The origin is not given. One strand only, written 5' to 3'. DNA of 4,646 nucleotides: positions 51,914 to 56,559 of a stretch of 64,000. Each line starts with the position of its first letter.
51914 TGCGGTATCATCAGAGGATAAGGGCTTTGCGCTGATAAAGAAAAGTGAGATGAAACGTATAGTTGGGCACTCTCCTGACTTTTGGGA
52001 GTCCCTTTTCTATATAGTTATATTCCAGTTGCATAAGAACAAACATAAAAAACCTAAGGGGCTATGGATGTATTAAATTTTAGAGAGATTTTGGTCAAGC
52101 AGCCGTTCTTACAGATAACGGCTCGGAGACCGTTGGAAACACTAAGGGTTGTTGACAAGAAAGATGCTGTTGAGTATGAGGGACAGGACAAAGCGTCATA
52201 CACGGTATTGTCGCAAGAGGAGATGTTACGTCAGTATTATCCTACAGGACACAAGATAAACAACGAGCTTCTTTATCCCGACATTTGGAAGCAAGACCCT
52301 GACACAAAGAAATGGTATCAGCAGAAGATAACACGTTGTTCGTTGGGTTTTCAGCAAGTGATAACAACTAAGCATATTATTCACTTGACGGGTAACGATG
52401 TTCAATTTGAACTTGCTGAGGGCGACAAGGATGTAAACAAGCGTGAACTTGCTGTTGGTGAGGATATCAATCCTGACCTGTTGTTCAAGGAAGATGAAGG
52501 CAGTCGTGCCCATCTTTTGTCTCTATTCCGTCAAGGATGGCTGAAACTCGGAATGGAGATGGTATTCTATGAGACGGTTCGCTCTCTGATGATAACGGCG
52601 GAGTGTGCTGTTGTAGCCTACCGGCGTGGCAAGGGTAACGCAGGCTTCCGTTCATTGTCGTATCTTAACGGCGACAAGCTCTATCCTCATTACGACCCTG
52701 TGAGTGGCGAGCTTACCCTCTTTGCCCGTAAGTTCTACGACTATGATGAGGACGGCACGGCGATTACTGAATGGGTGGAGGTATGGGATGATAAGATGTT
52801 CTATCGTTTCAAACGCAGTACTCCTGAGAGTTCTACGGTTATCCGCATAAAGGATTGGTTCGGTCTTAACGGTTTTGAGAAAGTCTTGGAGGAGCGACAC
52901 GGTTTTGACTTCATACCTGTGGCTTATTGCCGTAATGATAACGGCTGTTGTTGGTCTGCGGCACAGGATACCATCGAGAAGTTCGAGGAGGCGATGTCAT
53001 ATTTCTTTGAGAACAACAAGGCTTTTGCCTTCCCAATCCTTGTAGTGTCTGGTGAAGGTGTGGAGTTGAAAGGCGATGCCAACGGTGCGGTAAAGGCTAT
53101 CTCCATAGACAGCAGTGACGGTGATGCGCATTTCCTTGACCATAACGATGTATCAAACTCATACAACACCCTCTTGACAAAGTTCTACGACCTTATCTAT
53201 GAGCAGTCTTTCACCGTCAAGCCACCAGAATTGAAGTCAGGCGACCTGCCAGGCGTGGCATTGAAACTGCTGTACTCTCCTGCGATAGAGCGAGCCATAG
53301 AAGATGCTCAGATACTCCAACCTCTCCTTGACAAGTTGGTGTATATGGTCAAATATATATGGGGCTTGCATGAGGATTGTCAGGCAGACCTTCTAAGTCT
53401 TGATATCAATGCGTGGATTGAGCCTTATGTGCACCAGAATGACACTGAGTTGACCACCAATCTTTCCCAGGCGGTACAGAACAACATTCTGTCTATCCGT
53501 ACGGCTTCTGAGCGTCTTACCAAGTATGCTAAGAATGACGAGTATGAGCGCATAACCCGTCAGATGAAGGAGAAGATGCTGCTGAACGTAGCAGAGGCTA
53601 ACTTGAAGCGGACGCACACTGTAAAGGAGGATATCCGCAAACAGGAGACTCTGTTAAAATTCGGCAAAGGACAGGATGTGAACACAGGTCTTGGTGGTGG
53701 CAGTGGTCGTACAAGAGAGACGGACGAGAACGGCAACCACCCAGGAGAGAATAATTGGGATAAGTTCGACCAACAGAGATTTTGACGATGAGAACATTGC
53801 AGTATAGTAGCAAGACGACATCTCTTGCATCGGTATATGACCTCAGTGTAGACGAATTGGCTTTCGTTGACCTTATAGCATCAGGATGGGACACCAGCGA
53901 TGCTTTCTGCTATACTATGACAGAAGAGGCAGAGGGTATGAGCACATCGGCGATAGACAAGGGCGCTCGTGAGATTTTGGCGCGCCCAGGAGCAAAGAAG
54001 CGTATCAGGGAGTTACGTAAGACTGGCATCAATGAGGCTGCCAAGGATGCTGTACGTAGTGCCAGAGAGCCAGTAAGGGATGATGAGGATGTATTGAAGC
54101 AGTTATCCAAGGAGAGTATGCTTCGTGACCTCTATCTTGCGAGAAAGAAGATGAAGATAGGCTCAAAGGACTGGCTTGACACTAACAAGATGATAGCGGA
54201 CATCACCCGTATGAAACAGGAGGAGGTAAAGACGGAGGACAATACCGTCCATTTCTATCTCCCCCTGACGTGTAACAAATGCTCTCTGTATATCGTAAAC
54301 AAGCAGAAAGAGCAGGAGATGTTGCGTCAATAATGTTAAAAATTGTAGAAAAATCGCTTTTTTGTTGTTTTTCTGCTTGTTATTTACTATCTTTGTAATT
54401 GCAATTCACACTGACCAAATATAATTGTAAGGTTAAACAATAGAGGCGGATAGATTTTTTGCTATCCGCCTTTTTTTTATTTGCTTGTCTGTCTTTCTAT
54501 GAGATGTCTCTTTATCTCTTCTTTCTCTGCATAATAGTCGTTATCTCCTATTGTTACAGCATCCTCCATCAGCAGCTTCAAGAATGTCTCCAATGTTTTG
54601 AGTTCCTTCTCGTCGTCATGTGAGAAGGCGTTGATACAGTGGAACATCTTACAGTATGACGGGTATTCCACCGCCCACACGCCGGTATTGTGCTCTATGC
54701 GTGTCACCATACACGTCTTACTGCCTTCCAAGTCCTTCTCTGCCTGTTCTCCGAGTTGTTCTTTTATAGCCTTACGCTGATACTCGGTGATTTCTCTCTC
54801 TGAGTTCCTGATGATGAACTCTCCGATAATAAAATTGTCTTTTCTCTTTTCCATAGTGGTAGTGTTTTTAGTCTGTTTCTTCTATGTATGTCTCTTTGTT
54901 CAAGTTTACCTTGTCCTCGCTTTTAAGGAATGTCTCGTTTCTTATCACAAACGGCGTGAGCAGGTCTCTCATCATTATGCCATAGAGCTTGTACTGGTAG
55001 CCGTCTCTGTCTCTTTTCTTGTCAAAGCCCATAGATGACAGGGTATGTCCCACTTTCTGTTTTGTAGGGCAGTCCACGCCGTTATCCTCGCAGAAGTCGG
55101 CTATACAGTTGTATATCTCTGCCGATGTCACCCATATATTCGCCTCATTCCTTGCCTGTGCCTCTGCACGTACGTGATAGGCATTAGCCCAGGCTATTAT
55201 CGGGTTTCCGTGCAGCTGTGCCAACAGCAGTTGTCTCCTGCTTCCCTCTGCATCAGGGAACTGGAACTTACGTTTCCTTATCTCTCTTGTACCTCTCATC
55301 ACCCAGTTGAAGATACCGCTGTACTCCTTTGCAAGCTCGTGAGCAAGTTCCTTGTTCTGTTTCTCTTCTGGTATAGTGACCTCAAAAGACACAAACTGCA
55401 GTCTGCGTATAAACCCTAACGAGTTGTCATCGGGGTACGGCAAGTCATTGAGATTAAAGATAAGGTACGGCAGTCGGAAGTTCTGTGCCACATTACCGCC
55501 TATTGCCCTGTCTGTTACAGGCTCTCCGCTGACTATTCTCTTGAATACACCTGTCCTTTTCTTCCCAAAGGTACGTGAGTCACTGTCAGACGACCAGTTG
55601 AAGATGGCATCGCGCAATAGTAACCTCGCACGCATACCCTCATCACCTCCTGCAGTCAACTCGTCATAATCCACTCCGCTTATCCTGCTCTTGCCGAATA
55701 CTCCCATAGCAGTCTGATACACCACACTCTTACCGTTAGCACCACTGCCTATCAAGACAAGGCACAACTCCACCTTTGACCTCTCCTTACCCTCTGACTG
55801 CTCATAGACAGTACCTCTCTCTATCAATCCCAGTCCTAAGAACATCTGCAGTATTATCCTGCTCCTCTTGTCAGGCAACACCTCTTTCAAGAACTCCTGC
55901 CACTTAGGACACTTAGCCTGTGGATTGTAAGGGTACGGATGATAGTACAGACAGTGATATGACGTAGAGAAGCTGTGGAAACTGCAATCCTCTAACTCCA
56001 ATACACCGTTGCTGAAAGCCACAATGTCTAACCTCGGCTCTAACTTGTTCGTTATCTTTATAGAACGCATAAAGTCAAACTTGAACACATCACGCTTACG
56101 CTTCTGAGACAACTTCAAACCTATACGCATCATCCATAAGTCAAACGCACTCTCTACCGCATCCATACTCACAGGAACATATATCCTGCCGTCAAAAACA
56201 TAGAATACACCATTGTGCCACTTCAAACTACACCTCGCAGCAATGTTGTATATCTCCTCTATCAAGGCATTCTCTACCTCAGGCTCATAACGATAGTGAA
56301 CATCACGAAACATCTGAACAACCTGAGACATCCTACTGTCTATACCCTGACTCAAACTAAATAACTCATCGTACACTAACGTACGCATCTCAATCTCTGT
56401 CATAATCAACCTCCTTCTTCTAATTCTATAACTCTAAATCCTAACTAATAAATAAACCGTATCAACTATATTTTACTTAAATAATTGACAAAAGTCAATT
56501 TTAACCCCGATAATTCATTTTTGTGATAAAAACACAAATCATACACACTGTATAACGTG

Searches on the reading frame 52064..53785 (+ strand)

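Call 38: search_protein_families(library=pfam, proteins=[window:52064-53785:+], max_evalue=0.001)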
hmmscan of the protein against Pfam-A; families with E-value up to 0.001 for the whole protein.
window:52064-53785:+ (573 aa): 1 family
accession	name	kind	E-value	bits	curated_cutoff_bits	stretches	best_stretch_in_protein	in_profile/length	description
PF05133.19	SPP1_portal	-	2.1e-33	116.4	25.5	1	53-503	16-412/416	Phage portal protein, SPP1 Gp6-like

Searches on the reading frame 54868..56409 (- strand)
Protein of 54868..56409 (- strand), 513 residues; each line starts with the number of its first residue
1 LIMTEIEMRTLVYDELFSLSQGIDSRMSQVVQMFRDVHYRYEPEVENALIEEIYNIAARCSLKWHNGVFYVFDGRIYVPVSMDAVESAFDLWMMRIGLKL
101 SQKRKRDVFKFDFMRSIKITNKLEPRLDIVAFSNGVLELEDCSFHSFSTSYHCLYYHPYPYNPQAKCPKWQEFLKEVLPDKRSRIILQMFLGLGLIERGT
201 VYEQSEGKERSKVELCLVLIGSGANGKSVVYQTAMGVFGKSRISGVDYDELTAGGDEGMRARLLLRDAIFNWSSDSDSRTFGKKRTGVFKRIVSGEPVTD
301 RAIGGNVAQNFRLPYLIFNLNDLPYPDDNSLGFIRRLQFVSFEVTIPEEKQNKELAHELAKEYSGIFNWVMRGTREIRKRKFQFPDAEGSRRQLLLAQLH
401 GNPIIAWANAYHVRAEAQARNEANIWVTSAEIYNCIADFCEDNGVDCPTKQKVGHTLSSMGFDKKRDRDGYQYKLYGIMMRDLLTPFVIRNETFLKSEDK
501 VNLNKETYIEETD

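Call 38: search_protein_families(library=pfam, proteins=[window:54868-56409:-], max_evalue=0.001)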
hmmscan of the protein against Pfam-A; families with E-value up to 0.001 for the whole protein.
window:54868-56409:- (513 aa): 2 families
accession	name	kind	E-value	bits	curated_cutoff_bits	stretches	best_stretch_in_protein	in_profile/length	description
PF08706.16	D5_N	-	1.7e-09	38.5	22.4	1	127-178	93-144/145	D5 N terminal like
PF19263.5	DUF5906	-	0.0005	21.1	27.6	0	219-329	1-110/114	Family of unknown function (DUF5906)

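Call 105: search_protein_families(library=phrogs, proteins=[window:54868-56409:-], max_evalue=0.001)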
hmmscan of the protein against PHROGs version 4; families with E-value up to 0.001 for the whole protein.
window:54868-56409:- (513 aa): 7 families
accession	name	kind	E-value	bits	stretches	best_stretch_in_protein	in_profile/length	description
phrog_864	-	DNA, RNA and nucleotide metabolism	6.8e-52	178.1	1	53-476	218-620/1064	DNA primase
phrog_6088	-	DNA, RNA and nucleotide metabolism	1.2e-41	144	1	99-471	401-756/772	DNA primase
phrog_1156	-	DNA, RNA and nucleotide metabolism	3.2e-33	116.3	1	130-478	484-823/855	DNA primase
phrog_1829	-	DNA, RNA and nucleotide metabolism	1.2e-32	114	1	120-479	421-756/772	DNA primase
phrog_2478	-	DNA, RNA and nucleotide metabolism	6.6e-21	75.1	1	124-465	503-826/854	DNA polymerase/primase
phrog_7601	-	unknown function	1.8e-15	58.1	1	212-470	18-263/289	-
phrog_1883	-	DNA, RNA and nucleotide metabolism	8.3e-10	38.6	1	170-474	458-743/756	DNA helicase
